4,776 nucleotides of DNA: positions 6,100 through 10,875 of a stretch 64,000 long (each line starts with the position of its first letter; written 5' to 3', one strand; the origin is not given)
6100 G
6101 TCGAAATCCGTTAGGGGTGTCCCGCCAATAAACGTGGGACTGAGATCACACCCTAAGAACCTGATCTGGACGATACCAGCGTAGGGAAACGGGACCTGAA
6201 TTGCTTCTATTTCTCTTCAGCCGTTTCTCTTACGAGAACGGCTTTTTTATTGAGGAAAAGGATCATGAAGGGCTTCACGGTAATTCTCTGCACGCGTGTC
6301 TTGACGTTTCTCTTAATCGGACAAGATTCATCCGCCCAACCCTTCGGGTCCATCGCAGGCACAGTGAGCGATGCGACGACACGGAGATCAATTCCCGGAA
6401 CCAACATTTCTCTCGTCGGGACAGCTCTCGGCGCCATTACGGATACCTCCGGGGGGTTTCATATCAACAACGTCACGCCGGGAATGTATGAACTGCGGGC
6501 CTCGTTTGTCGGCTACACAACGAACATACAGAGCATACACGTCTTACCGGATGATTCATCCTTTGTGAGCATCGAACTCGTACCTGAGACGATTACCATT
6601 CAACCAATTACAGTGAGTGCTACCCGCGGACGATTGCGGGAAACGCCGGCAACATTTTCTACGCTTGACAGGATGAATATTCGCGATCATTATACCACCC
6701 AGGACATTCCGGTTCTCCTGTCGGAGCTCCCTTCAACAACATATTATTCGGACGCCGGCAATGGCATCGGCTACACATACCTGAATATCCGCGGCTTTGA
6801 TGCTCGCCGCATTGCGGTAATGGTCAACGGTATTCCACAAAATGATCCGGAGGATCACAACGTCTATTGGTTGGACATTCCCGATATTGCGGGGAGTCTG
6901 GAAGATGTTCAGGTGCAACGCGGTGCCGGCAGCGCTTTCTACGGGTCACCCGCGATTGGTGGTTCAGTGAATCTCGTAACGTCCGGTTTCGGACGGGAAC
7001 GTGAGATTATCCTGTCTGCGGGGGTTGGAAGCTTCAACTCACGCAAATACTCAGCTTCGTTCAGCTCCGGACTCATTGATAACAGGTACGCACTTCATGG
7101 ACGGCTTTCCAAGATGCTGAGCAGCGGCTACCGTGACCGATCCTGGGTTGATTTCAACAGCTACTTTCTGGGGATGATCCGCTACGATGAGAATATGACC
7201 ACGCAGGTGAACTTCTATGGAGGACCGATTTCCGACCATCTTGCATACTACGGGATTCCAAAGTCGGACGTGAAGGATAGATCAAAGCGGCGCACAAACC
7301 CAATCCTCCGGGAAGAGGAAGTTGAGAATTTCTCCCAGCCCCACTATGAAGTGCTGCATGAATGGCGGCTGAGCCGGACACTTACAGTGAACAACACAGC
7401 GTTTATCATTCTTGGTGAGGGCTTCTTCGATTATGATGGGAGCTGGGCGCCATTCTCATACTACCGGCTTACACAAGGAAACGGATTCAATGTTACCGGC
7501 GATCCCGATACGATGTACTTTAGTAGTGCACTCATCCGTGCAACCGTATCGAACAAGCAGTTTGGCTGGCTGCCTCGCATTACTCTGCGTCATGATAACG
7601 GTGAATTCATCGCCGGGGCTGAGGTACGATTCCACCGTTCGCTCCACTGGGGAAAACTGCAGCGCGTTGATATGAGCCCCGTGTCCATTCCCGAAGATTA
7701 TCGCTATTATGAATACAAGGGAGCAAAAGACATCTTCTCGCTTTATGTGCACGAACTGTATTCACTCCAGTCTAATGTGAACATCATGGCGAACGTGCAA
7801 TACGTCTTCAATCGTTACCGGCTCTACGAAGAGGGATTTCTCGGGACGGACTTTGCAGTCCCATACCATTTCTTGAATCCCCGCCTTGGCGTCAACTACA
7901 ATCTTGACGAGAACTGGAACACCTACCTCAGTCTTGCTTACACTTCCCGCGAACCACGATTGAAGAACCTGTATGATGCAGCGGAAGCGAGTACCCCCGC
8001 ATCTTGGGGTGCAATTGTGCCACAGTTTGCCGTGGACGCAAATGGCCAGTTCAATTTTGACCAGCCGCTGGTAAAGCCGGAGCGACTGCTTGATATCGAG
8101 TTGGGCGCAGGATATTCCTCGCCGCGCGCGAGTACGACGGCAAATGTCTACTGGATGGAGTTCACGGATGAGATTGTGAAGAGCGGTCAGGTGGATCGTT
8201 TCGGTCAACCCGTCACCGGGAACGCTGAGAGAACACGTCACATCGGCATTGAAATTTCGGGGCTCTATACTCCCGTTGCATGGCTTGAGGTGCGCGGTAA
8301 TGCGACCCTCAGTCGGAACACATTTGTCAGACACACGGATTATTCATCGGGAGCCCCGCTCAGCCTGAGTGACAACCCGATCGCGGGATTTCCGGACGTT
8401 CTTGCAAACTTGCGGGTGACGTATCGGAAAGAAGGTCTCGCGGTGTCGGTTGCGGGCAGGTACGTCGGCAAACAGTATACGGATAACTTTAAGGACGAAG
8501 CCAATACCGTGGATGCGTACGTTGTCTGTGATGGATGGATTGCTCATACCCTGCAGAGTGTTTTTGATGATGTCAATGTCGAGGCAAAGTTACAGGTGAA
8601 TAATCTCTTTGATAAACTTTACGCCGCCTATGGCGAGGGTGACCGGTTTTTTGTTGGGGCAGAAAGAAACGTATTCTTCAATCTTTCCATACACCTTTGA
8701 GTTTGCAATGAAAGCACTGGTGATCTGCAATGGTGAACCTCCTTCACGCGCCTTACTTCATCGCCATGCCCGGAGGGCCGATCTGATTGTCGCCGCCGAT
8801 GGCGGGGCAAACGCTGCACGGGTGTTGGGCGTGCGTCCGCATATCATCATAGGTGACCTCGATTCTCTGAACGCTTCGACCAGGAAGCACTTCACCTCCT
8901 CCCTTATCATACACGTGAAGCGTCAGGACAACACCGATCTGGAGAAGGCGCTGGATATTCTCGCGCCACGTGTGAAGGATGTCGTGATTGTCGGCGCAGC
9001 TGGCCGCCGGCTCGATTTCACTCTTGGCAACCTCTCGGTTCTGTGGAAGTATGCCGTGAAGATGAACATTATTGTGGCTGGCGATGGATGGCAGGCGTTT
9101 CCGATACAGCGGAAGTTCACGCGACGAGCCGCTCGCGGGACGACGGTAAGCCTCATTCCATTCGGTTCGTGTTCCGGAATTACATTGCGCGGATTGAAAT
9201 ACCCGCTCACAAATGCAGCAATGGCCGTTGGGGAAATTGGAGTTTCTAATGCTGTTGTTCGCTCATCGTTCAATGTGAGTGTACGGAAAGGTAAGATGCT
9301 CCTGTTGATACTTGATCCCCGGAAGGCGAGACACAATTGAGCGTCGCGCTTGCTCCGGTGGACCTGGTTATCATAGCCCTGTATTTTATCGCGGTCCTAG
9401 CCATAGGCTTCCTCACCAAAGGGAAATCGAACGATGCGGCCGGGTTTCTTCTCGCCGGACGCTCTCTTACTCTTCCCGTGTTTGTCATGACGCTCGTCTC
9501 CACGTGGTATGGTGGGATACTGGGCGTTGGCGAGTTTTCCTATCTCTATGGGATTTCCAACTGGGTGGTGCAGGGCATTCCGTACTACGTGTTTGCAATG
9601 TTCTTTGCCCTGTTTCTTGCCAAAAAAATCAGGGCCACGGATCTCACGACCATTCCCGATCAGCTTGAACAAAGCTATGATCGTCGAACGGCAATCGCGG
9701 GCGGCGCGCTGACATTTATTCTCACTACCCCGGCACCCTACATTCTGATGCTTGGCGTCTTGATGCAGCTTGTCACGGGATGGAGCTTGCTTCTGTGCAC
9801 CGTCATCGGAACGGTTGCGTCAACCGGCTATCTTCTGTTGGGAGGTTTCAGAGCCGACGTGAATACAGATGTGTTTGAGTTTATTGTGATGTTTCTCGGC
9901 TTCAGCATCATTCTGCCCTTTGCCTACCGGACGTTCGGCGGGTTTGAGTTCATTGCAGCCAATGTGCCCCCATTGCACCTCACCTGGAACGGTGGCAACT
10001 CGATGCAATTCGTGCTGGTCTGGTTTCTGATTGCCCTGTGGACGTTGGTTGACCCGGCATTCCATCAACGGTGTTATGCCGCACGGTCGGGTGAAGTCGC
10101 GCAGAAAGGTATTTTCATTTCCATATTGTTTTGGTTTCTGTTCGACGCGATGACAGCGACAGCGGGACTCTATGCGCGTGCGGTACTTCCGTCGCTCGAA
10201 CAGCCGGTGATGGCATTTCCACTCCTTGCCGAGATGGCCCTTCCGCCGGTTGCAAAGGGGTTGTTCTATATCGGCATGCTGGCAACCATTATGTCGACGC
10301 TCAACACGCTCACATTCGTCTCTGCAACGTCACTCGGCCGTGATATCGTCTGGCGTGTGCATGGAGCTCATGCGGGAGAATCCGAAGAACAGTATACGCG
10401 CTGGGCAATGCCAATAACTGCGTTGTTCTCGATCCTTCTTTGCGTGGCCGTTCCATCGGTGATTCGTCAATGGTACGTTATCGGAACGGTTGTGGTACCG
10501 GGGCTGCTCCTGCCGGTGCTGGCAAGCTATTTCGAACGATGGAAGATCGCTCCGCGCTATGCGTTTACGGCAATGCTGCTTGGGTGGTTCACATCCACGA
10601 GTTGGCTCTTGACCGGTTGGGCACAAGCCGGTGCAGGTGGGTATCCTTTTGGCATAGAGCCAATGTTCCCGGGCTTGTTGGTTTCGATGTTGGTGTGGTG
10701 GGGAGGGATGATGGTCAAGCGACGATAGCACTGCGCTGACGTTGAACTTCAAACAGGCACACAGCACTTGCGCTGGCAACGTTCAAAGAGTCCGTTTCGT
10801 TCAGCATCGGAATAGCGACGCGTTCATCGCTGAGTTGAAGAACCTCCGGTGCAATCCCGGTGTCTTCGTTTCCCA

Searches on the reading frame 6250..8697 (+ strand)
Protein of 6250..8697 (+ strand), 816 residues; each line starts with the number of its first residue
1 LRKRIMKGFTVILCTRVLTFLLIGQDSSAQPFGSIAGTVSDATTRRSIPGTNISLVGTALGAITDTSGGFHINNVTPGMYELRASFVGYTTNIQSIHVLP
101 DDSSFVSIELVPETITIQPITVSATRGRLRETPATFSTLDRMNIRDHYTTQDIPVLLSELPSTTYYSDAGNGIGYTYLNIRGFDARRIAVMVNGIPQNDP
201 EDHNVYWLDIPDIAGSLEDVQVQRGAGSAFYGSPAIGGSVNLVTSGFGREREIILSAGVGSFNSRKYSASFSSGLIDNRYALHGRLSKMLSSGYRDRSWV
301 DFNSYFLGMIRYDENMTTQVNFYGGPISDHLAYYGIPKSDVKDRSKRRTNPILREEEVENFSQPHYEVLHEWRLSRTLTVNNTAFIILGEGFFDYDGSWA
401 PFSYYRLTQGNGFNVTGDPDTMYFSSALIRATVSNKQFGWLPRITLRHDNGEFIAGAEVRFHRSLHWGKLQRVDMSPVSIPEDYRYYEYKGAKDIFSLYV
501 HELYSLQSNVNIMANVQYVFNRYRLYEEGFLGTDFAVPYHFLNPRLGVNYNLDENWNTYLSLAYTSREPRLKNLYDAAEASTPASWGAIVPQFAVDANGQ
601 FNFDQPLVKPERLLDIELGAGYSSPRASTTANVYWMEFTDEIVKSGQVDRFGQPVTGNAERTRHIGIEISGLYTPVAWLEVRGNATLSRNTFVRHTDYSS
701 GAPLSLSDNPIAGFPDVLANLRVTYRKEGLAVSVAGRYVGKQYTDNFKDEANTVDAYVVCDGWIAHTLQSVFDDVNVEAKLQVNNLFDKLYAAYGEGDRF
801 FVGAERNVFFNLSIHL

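Call 62: search_protein_families(library=pfam, proteins=[window:6250-8697:+], max_evalue=0.0001)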
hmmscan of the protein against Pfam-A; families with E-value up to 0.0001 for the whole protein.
window:6250-8697:+ (816 aa): 5 families
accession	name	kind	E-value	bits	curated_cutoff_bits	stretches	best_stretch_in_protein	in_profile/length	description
PF00593.30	TonB_dep_Rec_b-barrel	-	1.2e-24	88.5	27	1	394-786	72-436/436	TonB dependent receptor-like, beta-barrel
PF07715.20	Plug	-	4e-17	63.1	23.9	1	129-238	2-106/107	TonB-dependent Receptor Plug Domain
PF13715.12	CarbopepD_reg_2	-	1.2e-16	61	32.2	1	35-122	1-88/88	CarboxypepD_reg-like domain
PF13620.12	CarboxypepD_reg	-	3.2e-15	56.7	32.3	1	34-110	1-81/82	Carboxypeptidase regulatory-like domain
PF14905.12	OMP_b-brl_3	-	1.3e-06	28.2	27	0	607-789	212-376/408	Outer membrane protein beta-barrel family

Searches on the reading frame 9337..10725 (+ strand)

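Call 62: search_protein_families(library=pfam, proteins=[window:9337-10725:+], max_evalue=0.0001)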
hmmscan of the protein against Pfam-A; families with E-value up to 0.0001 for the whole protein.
window:9337-10725:+ (463 aa): 1 family
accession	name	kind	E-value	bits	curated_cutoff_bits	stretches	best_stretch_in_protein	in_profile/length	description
PF00474.23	SSF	-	8.1e-28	97.8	22.8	1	37-401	1-393/406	Sodium:solute symporter family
